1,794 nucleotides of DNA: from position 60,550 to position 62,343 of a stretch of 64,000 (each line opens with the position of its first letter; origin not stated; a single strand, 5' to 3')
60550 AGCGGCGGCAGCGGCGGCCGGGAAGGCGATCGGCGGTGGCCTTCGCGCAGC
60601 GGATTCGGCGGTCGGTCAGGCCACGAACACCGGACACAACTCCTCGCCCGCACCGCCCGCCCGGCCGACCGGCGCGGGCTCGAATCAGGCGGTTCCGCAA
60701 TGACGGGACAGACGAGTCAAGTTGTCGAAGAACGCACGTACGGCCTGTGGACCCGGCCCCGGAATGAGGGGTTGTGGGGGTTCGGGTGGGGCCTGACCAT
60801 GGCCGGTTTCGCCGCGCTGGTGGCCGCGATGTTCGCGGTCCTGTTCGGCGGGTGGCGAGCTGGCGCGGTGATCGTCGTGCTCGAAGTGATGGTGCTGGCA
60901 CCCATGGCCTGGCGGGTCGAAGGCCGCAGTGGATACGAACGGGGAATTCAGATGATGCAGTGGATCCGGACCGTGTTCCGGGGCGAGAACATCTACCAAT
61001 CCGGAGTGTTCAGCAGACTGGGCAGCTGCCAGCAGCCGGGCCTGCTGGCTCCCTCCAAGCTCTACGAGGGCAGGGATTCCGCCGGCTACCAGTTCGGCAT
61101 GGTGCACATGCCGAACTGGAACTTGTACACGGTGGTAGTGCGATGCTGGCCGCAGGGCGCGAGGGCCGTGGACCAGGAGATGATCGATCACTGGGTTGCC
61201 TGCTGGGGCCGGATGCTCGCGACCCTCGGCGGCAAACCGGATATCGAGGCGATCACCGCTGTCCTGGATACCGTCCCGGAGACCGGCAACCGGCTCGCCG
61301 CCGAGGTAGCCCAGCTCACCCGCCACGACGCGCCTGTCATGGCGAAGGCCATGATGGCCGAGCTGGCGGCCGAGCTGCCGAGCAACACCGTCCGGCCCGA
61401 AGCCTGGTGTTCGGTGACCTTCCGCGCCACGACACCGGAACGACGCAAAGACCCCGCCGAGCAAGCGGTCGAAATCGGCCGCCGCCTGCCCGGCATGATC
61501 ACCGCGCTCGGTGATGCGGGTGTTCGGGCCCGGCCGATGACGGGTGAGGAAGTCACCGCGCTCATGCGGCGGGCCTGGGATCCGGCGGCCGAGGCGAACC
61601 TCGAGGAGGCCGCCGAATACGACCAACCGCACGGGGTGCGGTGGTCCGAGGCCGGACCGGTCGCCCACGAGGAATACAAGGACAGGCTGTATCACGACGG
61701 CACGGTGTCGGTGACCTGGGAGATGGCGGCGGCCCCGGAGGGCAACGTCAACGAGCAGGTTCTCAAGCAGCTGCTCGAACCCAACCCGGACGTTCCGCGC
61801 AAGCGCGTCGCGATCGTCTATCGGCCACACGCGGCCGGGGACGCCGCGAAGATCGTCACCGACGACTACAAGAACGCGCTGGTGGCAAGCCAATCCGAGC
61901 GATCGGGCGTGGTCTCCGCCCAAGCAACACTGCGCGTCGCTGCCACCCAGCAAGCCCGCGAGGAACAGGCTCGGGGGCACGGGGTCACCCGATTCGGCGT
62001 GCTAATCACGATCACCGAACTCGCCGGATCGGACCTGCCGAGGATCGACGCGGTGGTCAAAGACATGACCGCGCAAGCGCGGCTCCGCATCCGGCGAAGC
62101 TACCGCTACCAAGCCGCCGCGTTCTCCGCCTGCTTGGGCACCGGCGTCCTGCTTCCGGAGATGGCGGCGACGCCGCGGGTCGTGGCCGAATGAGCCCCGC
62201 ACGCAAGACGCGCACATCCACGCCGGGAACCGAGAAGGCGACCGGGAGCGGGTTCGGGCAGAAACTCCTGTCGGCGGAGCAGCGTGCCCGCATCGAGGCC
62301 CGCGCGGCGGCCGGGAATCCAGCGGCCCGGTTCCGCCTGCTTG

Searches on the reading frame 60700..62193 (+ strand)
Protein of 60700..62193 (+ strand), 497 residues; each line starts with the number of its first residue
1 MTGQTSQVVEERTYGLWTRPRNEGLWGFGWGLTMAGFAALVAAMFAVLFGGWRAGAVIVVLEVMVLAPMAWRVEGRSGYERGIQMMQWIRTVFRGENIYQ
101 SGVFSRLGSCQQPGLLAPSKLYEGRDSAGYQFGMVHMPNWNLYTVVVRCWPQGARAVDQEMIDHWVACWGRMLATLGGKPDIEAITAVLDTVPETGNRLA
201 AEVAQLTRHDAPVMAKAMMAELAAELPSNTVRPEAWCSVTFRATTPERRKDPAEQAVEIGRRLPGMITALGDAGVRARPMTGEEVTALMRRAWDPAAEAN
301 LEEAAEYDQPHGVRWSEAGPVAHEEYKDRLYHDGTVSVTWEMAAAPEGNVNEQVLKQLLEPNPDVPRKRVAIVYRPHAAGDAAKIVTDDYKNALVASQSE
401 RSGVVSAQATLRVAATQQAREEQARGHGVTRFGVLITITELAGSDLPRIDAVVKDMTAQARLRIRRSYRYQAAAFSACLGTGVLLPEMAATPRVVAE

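Call 26: search_protein_families(library=pfam, proteins=[window:60700-62193:+], max_evalue=0.05)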
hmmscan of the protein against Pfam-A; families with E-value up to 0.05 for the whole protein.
window:60700-62193:+ (497 aa): 1 family
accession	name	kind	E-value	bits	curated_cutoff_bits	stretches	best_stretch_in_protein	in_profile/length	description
PF11130.14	TraC_F_IV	-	0.046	13.2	28.1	0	206-308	89-184/375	TraC protein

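Call 27: search_protein_families(library=ncbifam, proteins=[window:60700-62193:+], max_evalue=0.01)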
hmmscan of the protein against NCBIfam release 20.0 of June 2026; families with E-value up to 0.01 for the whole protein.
window:60700-62193:+ (497 aa): 1 family
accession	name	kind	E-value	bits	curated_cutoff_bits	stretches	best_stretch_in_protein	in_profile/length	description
NF042935.1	SCO6880_fam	subfamily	6.5e-159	529.9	60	1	12-483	1-477/477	SCO6880 family protein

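Call 35: search_dna_similar(query=window:60700-62190:+, collection=plasmids, mode=protein, max_rows=60, rows=spread)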
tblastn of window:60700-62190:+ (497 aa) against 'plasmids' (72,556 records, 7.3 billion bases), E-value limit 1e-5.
Records with a match: 450; places in all: 467; records where one place covers at least 80% of the query: 379.
Best place of each record, by identity: 60-80% 3; <60% 447.
By first word of the organism name: Streptomyces 92; Rhodococcus 91; Arthrobacter 51; Prescottella 30; Gordonia 21; Clavibacter 21; Paenarthrobacter 19; Nocardia 15; Curtobacterium 15; Corynebacterium 10; and 41 more.
By predicted mobility (MOB-suite, as given by PLSDB): non-mobilizable 182; conjugative 148; mobilizable 120.
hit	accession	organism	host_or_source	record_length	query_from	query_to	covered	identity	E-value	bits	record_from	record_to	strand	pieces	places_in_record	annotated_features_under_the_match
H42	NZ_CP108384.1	Nocardia sp. NBC_01327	-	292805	11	497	98%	65.9%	0e+0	572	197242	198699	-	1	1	SCO6880 family protein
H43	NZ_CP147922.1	Rhodococcus qingshengii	sediment,mangrove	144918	14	496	97%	53.2%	8e-142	457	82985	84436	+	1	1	SCO6880 family protein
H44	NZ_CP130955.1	Rhodococcus opacus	cell culture,Sod-podzolic soil ...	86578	20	492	95%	49.1%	1e-133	434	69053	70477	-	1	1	SCO6880 family protein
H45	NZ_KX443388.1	Prescottella equi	Equus caballus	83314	10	496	98%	46.1%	4e-114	377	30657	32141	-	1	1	SCO6880 family protein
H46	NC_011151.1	Prescottella equi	Equus caballus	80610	10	496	98%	46.1%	5e-114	377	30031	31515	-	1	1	SCO6880 family protein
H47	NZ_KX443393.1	Prescottella equi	Equus caballus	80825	10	496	98%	46.1%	5e-114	377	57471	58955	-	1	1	SCO6880 family protein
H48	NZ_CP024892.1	Rhodococcus ruber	cell culture,activated sludge from ...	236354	13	497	98%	46.2%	3e-114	378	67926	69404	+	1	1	SCO6880 family protein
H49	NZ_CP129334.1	Rhodococcus sp. M8-50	cell culture,nitrile contaminated soil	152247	8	497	99%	45.5%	2e-112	372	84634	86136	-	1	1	SCO6880 family protein | hypothetical protein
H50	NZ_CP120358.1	Rhodococcus rhodochrous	single cell,petroleum contaminated soil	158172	13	497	98%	45.6%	2e-105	352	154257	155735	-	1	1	SCO6880 family protein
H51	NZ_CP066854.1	Rhodococcus pyridinivorans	WHOLE ORGANISM,activated sludge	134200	13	497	98%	45.4%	6e-110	365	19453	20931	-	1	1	SCO6880 family protein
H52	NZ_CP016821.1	Rhodococcus sp. p52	oil-polluted soil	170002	13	497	98%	45.2%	8e-110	365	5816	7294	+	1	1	SCO6880 family protein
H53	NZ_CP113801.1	Rhodococcus pyridinivorans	sediment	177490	13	497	98%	45.0%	1e-108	362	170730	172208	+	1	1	SCO6880 family protein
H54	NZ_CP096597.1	Gordonia amicalis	cell culture,Co-produced water from oil ...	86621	14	493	97%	40.0%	2e-85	295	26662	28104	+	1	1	SCO6880 family protein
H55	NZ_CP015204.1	Rhodococcus sp. 008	Skate,bacterial culture,renal tissue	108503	10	496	98%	38.8%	9e-92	313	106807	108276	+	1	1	SCO6880 family protein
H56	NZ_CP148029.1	Gordonia hongkongensis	cell culture,Styx glacier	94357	14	489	96%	38.1%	8e-83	287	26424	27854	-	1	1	SCO6880 family protein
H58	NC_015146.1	Pseudarthrobacter phenanthrenivorans Sphe3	creosote-polluted soil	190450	11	497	98%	36.6%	5e-66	238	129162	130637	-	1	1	SCO6880 family protein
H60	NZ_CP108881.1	Micromonospora sp. NBC_00821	-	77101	2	492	99%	35.8%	2e-62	228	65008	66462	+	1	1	SCO6880 family protein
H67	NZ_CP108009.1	Streptomyces sp. NBC_00334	-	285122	13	497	98%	34.6%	2e-63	230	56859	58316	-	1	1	SCO6880 family protein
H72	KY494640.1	Prescottella equi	Equus caballus,Culture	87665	72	495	85%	37.4%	7e-74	261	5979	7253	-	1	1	hypothetical protein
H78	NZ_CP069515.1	Corynebacterium striatum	-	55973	94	482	78%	37.9%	7e-53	199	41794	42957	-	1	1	SCO6880 family protein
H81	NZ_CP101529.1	Micrococcus luteus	mixed culture,soil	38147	10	495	98%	27.6%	3e-35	147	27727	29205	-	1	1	SCO6880 family protein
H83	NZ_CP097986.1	Pimelobacter simplex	-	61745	60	484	86%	29.0%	3e-33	142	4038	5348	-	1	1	SCO6880 family protein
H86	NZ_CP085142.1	Clavibacter michiganensis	tomato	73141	95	484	78%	29.2%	4e-20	101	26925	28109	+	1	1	SCO6880 family protein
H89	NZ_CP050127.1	Rhodococcus erythropolis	pure culture,petroleum-contaminated soil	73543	57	483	86%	26.0%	1e-17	94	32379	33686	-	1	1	SCO6880 family protein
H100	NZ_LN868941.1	Nocardia farcinica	not known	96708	92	386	59%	30.9%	1e-18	97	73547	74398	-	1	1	SCO6880 family protein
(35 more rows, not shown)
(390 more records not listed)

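Call 36: get_annotated_region(hit=H67, flank=15000)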
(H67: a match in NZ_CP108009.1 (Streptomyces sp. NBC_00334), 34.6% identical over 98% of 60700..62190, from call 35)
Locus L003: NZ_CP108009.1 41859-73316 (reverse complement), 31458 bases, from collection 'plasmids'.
description: Streptomyces sp. NBC_00334 plasmid unnamed1, complete sequence
organism: Streptomyces sp. NBC_00334 (NCBI taxid 2975713)
taxonomy: Bacteria; Actinomycetota; Actinomycetes; Kitasatosporales; Streptomycetaceae; Streptomyces; Streptomyces sp. NBC 00334
host: -; source: -; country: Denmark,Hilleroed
typing (MOB-suite, as given by PLSDB): non-mobilizable
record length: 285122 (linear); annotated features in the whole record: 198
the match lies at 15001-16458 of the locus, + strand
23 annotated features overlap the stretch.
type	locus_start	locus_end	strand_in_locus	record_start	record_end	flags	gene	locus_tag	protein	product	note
CDS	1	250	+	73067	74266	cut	-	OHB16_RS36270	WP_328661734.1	serine hydrolase domain-containing protein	-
CDS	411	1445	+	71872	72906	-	gntD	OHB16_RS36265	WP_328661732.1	guanitoxin biosynthesis L-enduracididine beta-hydroxylase GntD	-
CDS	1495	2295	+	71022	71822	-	dapF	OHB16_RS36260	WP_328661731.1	diaminopimelate epimerase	GO:0009089 - lysine biosynthetic process via diaminopimelate [Evidence IEA]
CDS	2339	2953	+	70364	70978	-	-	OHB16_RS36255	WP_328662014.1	hypothetical protein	-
CDS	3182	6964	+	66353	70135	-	-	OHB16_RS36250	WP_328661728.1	S8 family serine peptidase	GO:0006508 - proteolysis [Evidence IEA]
CDS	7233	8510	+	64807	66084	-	-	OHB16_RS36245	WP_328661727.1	hypothetical protein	-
CDS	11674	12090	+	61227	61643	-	-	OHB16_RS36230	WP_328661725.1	hypothetical protein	-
CDS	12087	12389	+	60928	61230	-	-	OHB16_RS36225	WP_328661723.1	hypothetical protein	-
CDS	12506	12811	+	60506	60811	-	-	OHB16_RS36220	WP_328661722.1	hypothetical protein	-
CDS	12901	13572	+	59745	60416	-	-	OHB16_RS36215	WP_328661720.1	hypothetical protein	-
CDS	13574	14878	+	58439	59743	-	-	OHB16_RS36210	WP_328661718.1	hypothetical protein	-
CDS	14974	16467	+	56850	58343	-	-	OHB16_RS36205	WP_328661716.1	SCO6880 family protein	-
CDS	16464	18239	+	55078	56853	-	-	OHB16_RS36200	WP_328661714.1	ATP/GTP-binding protein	-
CDS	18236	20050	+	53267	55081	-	-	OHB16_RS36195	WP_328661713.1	TraM recognition domain-containing protein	-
CDS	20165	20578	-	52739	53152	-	-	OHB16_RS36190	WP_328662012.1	DUF4913 domain-containing protein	-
CDS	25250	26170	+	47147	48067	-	-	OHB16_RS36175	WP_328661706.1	NlpC/P60 family protein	-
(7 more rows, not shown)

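Call 37: get_annotated_region(hit=H58, flank=15000)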
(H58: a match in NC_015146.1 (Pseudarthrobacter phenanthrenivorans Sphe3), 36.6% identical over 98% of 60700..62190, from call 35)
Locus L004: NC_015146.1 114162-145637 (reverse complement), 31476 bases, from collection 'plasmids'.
description: Pseudarthrobacter phenanthrenivorans Sphe3 plasmid pASPHE301, complete sequence
organism: Pseudarthrobacter phenanthrenivorans Sphe3 (NCBI taxid 930171)
taxonomy: Bacteria; Actinomycetota; Actinomycetes; Micrococcales; Micrococcaceae; Pseudarthrobacter; Pseudarthrobacter phenanthrenivorans; Pseudarthrobacter phenanthrenivorans Sphe3
host: -; source: creosote-polluted soil; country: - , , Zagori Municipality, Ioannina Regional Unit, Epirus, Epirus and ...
typing (MOB-suite, as given by PLSDB): conjugative; replicon rep_cluster_1547; relaxase MOBP; mating-pair formation MPF_T
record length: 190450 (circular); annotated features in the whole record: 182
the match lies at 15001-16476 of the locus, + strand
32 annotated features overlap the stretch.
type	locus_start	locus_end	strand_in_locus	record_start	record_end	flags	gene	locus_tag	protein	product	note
CDS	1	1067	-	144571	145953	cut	-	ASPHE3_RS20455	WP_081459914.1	Mu transposase C-terminal domain-containing protein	-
CDS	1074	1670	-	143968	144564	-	-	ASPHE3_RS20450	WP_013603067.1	recombinase family protein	GO:0006310 - DNA recombination [Evidence IEA]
CDS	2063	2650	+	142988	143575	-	-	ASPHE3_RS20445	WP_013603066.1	sigma-70 family RNA polymerase sigma factor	GO:0006352 - DNA-templated transcription initiation [Evidence IEA]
CDS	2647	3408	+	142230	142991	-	-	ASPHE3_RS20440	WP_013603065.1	hypothetical protein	-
CDS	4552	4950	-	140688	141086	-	-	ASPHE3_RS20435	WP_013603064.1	hypothetical protein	-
CDS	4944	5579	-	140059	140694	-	-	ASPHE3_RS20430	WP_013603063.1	AAA family ATPase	-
CDS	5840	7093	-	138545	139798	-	-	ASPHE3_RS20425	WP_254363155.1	MarR family transcriptional regulator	-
CDS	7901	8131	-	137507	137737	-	-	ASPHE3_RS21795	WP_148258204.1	hypothetical protein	-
CDS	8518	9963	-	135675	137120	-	-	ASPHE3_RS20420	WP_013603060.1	ATPase involved in chromosome partitioning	-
CDS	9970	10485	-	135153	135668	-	-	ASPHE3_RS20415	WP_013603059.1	hypothetical protein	-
CDS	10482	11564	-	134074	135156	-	-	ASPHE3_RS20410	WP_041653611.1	CHAP domain-containing protein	-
CDS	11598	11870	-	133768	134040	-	-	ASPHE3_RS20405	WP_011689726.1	helix-turn-helix domain-containing protein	-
CDS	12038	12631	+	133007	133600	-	-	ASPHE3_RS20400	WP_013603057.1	DUF6668 family protein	-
CDS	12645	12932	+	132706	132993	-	-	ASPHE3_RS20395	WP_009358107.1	hypothetical protein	-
CDS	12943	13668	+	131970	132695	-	-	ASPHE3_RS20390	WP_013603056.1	hypothetical protein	-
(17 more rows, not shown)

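Call 38: get_annotated_region(hit=H72, flank=15000)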
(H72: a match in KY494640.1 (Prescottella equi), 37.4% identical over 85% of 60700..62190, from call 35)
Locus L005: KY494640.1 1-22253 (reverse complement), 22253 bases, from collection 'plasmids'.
description: Prescottella equi strain PAM2287 plasmid pRErm46, complete sequence
organism: Prescottella equi (NCBI taxid 43767)
taxonomy: Bacteria; Actinomycetota; Actinomycetes; Mycobacteriales; Nocardiaceae; Prescottella; Prescottella equi
host: -; source: Equus caballus,Culture; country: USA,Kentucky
typing (MOB-suite, as given by PLSDB): non-mobilizable
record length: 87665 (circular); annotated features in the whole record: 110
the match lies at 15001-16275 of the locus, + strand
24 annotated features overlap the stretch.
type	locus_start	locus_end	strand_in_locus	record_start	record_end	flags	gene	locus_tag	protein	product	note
CDS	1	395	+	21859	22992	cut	-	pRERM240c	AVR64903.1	hypothetical protein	-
CDS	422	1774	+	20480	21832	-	-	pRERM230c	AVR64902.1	Bifunctional cytochrome P450/NADPH--P450 reductase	-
CDS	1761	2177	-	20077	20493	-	-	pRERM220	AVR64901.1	hypothetical protein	-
CDS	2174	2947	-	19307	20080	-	-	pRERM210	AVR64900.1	XRE transcriptional regulator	-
CDS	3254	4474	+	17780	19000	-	-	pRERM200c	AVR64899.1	hypothetical protein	-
CDS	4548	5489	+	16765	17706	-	-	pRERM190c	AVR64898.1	hypothetical protein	-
CDS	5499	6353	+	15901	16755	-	-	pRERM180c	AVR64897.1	hypothetical protein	-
CDS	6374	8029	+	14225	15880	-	-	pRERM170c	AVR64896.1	hypothetical protein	-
CDS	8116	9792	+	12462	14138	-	-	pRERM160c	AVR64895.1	Murein DD-endopeptidase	-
CDS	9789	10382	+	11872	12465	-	-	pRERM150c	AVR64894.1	hypothetical protein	-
CDS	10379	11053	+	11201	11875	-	-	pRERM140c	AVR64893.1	hypothetical protein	-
CDS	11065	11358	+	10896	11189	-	-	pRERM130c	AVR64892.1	hypothetical protein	-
CDS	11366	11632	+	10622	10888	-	-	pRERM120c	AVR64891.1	hypothetical protein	-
CDS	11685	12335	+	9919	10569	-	-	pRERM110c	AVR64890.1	hypothetical protein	-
CDS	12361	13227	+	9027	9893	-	-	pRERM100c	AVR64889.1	hypothetical protein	-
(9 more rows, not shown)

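Call 39: get_annotated_region(hit=H78, flank=15000)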
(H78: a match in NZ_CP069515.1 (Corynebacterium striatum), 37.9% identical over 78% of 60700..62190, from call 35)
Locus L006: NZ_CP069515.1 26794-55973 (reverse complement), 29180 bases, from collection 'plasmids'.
description: Corynebacterium striatum strain FDAARGOS_1197 plasmid unnamed, complete sequence
organism: Corynebacterium striatum (NCBI taxid 43770)
taxonomy: Bacteria; Actinomycetota; Actinomycetes; Mycobacteriales; Corynebacteriaceae; Corynebacterium; Corynebacterium striatum
host: -; source: -; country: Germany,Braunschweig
typing (MOB-suite, as given by PLSDB): mobilizable; replicon rep_cluster_1173; relaxase MOBF
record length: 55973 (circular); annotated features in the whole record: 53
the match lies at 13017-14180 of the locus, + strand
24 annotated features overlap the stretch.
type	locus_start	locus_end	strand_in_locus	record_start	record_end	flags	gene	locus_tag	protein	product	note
CDS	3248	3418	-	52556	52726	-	-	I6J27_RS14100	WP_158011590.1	ribbon-helix-helix protein, CopG family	GO:0006355 - regulation of DNA-templated transcription [Evidence IEA]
CDS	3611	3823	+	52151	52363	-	-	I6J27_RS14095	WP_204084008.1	helix-turn-helix domain-containing protein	-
CDS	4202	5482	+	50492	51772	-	-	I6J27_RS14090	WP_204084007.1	hypothetical protein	-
CDS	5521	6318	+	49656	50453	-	-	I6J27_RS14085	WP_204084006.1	hypothetical protein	-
CDS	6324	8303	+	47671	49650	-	-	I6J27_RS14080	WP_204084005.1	cutinase family protein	-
CDS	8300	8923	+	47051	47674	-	-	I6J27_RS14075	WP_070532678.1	DUF6668 family protein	-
CDS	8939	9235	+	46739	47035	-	-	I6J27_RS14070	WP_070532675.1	hypothetical protein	-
CDS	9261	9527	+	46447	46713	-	-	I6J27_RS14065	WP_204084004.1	hypothetical protein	-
CDS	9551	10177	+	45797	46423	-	-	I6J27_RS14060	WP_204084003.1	hypothetical protein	-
CDS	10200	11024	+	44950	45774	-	-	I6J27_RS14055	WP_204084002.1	hypothetical protein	-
CDS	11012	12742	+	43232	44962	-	-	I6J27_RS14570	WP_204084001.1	hypothetical protein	-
CDS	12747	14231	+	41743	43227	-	-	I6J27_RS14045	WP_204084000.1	SCO6880 family protein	-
CDS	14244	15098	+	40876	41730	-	-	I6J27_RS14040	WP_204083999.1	hypothetical protein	-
CDS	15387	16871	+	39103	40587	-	-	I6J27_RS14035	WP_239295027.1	ATP/GTP-binding protein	-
CDS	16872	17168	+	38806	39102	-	-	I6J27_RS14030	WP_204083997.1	hypothetical protein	-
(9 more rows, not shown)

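Call 40: get_annotated_region(hit=H86, flank=15000)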
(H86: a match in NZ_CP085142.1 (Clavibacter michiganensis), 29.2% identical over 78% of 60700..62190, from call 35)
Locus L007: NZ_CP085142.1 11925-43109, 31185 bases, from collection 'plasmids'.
description: Clavibacter michiganensis subsp. michiganensis strain CMM04 plasmid unnamed2, complete sequence
organism: Clavibacter michiganensis (NCBI taxid 33013)
taxonomy: Bacteria; Actinomycetota; Actinomycetes; Micrococcales; Microbacteriaceae; Clavibacter; Clavibacter michiganensis
host: -; source: tomato; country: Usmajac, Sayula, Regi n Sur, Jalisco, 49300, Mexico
typing (MOB-suite, as given by PLSDB): conjugative; relaxase MOBF; mating-pair formation MPF_T
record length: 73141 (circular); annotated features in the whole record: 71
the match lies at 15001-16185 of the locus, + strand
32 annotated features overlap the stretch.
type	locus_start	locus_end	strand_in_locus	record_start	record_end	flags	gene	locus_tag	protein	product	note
CDS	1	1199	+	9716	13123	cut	-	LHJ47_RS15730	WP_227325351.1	RHS repeat-associated core domain-containing protein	-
CDS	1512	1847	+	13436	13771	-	-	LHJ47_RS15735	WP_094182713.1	hypothetical protein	-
CDS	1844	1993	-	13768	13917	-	-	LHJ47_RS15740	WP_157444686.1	hypothetical protein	-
CDS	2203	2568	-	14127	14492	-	-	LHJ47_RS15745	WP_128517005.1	hypothetical protein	-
CDS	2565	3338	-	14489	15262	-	-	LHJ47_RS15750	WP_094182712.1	ParA family protein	-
CDS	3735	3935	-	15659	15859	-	-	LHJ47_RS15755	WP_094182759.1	hypothetical protein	-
CDS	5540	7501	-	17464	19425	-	-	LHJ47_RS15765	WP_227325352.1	hypothetical protein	-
CDS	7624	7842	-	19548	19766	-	-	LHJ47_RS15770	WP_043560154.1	hypothetical protein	-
CDS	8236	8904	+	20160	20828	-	-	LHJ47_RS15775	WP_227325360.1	helix-turn-helix domain-containing protein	-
CDS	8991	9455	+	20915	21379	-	-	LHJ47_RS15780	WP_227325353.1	hypothetical protein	-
CDS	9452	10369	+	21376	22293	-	-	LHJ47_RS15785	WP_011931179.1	hypothetical protein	-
CDS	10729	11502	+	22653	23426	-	-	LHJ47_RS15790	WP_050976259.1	alpha/beta fold hydrolase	-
CDS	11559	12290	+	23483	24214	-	-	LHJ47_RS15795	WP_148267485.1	hypothetical protein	-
CDS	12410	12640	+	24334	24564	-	-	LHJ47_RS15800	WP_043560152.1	hypothetical protein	-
CDS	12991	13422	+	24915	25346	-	-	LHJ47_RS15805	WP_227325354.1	hypothetical protein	-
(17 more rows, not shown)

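Call 41: get_annotated_region(hit=H81, flank=15000)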
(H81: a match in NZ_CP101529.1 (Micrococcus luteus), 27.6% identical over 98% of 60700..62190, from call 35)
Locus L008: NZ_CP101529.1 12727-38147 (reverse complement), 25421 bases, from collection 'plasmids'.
description: Micrococcus luteus strain ML plasmid unnamed, complete sequence
organism: Micrococcus luteus (NCBI taxid 1270)
taxonomy: Bacteria; Actinomycetota; Actinomycetes; Micrococcales; Micrococcaceae; Micrococcus; Micrococcus luteus
host: -; source: mixed culture,soil; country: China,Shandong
typing (MOB-suite, as given by PLSDB): non-mobilizable; mating-pair formation MPF_T
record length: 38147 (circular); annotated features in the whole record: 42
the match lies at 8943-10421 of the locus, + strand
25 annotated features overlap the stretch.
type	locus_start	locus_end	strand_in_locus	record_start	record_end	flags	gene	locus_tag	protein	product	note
CDS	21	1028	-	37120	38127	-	-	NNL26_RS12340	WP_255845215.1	BlaI/MecI/CopY family transcriptional regulator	-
CDS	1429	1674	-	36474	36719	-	-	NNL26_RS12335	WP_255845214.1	hypothetical protein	-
CDS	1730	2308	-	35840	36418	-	-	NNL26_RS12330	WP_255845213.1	hypothetical protein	-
CDS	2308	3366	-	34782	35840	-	-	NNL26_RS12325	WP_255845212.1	peptidoglycan DD-metalloendopeptidase family protein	-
CDS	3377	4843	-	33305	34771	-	-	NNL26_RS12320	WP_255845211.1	hypothetical protein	-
CDS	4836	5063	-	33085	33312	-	-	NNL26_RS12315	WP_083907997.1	helix-turn-helix domain-containing protein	-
CDS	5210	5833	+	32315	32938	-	-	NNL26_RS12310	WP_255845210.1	DUF6668 family protein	-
CDS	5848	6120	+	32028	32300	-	-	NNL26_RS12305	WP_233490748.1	hypothetical protein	-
CDS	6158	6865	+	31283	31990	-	-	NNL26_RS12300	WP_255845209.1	hypothetical protein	-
CDS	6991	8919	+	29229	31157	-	-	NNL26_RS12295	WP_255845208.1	hypothetical protein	-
CDS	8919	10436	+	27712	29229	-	-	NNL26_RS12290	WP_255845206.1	SCO6880 family protein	-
CDS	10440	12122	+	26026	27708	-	-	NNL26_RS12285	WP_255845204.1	hypothetical protein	-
CDS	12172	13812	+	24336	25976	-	-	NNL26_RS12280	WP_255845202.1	type IV secretory system conjugative DNA transfer family protein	-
CDS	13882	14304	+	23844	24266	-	-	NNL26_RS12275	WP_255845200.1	hypothetical protein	-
CDS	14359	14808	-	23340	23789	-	-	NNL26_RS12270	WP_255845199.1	DUF4913 domain-containing protein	-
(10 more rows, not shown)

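Call 60: get_annotated_region(hit=H60, flank=13000)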
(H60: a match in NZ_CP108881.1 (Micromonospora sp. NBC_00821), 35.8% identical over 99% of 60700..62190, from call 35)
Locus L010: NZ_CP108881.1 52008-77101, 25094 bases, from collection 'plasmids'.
description: Micromonospora sp. NBC_00821 plasmid unnamed1, complete sequence
organism: Micromonospora sp. NBC_00821 (NCBI taxid 2975977)
taxonomy: Bacteria; Actinomycetota; Actinomycetes; Micromonosporales; Micromonosporaceae; Micromonospora; Micromonospora sp. NBC 00821
host: -; source: -; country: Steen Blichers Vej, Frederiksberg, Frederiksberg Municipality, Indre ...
typing (MOB-suite, as given by PLSDB): mobilizable; relaxase MOBP
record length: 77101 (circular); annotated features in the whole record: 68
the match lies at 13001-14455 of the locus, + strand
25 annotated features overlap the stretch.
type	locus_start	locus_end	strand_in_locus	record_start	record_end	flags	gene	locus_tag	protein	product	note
CDS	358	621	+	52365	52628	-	-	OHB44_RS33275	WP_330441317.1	hypothetical protein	-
CDS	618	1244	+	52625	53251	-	-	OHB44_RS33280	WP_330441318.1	helix-turn-helix transcriptional regulator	-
CDS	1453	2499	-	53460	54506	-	-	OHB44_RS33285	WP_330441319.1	hypothetical protein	-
CDS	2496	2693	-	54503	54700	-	-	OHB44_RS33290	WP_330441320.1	hypothetical protein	-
CDS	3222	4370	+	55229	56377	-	-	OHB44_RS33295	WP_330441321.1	hypothetical protein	-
CDS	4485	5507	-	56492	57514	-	-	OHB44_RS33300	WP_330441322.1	hypothetical protein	-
CDS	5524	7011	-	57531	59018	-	-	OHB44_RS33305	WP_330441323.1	relaxase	-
CDS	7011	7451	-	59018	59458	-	-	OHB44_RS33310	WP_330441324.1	hypothetical protein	-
CDS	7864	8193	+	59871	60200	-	-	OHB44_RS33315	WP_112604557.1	hypothetical protein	-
CDS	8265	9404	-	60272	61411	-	-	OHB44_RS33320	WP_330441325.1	M23 family metallopeptidase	-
CDS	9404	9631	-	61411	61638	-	-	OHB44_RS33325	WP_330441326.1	hypothetical protein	-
CDS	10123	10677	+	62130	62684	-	-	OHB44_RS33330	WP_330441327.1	hypothetical protein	-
CDS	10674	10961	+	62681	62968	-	-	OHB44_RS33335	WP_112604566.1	hypothetical protein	-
CDS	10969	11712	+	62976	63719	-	-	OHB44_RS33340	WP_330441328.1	hypothetical protein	-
CDS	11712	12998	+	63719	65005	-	-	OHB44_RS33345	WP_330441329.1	hypothetical protein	-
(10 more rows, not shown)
